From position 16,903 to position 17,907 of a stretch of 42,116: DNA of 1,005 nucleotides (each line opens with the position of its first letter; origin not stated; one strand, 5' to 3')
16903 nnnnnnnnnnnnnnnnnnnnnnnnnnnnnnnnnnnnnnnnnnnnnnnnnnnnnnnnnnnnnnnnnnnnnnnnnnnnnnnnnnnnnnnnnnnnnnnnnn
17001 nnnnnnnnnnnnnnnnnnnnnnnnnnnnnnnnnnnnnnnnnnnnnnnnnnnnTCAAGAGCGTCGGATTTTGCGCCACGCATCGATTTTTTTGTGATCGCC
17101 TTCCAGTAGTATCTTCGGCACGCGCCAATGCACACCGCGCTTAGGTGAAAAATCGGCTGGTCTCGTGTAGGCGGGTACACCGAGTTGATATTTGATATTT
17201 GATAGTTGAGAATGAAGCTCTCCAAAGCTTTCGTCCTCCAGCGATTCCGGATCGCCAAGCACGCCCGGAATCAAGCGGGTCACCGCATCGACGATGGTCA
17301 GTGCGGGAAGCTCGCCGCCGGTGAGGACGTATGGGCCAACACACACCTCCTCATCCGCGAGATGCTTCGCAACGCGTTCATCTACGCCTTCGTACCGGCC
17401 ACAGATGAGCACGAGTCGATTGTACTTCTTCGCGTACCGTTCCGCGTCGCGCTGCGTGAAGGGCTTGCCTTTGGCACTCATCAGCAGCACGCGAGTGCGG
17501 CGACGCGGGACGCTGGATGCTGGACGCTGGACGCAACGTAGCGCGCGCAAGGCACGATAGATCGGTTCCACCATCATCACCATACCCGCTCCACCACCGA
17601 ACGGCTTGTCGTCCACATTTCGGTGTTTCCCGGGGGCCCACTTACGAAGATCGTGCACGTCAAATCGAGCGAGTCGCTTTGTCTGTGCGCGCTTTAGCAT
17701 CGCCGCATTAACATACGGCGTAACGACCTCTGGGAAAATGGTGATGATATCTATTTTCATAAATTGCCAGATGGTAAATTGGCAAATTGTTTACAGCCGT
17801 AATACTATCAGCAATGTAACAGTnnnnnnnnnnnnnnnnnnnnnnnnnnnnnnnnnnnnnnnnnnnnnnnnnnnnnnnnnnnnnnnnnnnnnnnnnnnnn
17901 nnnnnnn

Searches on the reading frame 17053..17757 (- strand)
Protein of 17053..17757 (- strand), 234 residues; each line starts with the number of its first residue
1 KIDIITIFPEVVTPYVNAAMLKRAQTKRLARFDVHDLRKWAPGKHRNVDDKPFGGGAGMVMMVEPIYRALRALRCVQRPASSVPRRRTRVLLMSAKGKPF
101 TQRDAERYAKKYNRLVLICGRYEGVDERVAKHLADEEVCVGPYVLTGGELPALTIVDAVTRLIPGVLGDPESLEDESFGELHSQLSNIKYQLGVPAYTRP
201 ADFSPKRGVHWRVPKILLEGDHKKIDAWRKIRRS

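Call 13: search_protein_families(library=pfam, proteins=[window:17053-17757:-], max_evalue=0.001)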
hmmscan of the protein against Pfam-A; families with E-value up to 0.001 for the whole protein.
window:17053-17757:- (234 aa): 1 family
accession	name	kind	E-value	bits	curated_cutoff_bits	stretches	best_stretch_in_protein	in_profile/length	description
PF01746.26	tRNA_m1G_MT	-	1.2e-45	156.1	27.3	1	22-230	2-183/195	tRNA (Guanine-1)-methyltransferase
